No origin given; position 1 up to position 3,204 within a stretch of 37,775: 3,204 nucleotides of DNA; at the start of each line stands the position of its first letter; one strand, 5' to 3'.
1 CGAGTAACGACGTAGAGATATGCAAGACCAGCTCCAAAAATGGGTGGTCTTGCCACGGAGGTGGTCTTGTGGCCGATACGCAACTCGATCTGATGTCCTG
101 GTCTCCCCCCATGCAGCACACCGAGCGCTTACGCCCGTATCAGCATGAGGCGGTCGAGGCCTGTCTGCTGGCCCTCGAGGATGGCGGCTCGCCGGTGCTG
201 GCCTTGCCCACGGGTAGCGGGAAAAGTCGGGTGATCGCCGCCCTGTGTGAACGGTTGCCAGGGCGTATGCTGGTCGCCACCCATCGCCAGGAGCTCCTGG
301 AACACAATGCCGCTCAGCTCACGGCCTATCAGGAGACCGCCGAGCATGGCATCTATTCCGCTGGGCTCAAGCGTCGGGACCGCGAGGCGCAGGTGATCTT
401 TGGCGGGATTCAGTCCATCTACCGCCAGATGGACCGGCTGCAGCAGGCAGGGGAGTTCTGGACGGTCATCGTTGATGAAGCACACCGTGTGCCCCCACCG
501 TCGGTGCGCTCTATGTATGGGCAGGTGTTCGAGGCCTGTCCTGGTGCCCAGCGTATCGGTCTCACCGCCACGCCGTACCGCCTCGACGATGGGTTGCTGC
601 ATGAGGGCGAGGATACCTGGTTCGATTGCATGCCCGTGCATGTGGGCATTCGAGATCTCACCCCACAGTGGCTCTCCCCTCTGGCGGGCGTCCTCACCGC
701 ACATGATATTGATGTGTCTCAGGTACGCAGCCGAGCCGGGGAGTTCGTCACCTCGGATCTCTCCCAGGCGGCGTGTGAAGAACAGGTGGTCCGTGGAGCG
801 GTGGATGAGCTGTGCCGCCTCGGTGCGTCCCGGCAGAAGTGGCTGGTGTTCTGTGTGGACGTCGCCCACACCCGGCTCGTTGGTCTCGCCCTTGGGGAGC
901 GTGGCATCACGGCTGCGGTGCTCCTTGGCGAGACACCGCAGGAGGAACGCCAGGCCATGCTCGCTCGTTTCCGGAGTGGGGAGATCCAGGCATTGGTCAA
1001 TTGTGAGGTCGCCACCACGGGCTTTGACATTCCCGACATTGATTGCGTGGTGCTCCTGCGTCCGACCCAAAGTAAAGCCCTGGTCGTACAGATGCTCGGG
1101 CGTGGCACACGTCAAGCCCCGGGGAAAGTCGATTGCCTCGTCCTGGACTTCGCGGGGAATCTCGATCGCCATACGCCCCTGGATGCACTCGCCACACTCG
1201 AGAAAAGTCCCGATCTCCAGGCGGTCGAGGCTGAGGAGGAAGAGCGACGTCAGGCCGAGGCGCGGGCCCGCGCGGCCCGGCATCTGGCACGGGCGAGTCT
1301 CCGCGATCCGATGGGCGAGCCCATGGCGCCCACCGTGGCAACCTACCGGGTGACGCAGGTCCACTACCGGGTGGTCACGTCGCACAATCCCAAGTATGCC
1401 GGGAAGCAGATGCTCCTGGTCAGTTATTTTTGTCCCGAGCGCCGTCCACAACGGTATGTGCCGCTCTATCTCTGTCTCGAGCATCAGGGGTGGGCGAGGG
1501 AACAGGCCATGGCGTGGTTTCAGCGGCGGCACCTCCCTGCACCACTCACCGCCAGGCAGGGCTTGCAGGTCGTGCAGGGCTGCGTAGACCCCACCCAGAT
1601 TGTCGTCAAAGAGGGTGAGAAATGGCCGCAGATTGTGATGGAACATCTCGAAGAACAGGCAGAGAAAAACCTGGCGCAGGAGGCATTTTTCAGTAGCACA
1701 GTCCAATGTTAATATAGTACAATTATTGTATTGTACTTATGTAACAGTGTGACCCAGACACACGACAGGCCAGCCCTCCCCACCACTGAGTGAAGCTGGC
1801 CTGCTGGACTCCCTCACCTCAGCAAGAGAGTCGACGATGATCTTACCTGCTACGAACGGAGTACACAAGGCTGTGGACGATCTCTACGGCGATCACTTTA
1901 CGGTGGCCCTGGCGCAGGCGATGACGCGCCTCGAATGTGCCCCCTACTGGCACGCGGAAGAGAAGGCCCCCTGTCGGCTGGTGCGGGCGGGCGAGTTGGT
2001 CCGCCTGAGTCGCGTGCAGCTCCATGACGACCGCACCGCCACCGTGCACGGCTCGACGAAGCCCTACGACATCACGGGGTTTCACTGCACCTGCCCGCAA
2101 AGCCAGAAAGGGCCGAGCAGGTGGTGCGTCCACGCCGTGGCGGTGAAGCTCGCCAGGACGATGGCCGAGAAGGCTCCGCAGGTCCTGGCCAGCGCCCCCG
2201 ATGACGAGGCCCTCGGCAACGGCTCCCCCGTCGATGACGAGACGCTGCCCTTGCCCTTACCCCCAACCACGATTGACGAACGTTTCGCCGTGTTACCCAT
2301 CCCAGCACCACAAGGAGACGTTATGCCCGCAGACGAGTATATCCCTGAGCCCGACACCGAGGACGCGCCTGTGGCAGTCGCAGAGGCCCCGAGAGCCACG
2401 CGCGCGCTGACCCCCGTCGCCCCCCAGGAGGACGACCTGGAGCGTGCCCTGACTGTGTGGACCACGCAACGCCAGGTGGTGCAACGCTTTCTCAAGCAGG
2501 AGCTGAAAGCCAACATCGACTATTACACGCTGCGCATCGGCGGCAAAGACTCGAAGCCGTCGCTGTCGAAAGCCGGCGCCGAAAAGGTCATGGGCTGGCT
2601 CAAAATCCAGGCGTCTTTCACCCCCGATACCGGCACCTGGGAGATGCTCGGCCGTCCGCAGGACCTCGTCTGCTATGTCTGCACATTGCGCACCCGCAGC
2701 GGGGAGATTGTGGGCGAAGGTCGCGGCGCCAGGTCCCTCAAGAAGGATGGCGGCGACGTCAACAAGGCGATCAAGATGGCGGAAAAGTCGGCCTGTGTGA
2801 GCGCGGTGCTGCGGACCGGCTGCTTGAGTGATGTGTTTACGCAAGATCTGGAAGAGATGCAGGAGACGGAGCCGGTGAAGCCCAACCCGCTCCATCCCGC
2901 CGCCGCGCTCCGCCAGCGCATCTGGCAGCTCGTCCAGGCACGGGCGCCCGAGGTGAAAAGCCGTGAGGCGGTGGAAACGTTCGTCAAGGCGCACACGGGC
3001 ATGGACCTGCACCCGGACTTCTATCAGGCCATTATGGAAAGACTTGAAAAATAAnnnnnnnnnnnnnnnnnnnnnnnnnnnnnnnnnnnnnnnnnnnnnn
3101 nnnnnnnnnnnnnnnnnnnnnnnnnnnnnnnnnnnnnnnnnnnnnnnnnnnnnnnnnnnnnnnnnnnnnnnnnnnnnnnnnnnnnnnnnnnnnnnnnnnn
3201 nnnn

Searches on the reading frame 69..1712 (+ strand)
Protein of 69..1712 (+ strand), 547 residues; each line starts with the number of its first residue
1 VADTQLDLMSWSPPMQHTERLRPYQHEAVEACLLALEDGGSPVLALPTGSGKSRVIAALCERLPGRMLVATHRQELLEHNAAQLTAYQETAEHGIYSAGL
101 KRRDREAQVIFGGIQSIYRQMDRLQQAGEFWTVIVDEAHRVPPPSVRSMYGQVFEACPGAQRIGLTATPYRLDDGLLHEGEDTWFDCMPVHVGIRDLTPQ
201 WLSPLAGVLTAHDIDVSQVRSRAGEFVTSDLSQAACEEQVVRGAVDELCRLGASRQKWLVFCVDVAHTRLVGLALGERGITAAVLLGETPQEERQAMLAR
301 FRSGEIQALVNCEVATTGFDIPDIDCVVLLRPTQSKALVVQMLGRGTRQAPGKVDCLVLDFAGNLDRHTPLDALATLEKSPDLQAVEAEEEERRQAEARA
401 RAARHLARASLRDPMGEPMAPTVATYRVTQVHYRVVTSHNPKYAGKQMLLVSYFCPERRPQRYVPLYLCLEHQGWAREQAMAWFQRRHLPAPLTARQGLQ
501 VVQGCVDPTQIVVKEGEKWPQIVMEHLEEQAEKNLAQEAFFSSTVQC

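Call 21: search_protein_families(library=pfam, proteins=[window:69-1712:+], max_evalue=0.01)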
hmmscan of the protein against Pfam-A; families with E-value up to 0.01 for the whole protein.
window:69-1712:+ (547 aa): 8 families
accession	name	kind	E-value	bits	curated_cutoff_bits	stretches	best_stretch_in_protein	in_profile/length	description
PF04851.21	ResIII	-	5.9e-24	85.3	22.5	1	20-171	3-164/164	Type III restriction enzyme, res subunit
PF00271.37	Helicase_C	-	4.6e-18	65.9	23.5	1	247-348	5-108/110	Helicase conserved C-terminal domain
PF00270.35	DEAD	-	1.3e-08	35.2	26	1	22-170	1-161/167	DEAD/DEAH box helicase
PF18766.7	SWI2_SNF2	-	3.7e-07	30.5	26.7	1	26-172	3-158/221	SWI2/SNF2 ATPase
PF13191.12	AAA_16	-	0.00011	23.2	32.6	0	47-141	32-144/167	AAA ATPase domain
PF16203.11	ERCC3_RAD25_C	-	0.0008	19.2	27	1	280-345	80-147/248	ERCC3/RAD25/XPB C-terminal helicase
PF00176.29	SNF2-rel_dom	-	0.002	17.7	24.9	1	100-170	97-164/290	SNF2-related domain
PF09848.15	SLFN-g3_helicase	-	0.0067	16.2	24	1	48-141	10-91/354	Schlafen group 3, DNA/RNA helicase domain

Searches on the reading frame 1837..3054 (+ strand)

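Call 21: search_protein_families(library=pfam, proteins=[window:1837-3054:+], max_evalue=0.01)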
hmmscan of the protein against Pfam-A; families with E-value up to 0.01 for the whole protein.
window:1837-3054:+ (405 aa): 0 families

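Call 35: search_protein_families(library=phrogs, proteins=[window:1837-3054:+], max_evalue=0.001)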
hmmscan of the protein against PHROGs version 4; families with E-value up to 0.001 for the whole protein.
window:1837-3054:+ (405 aa): 1 family
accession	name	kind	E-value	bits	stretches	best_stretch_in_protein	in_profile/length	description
phrog_10048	-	unknown function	9.2e-15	55.6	1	213-347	33-175/273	-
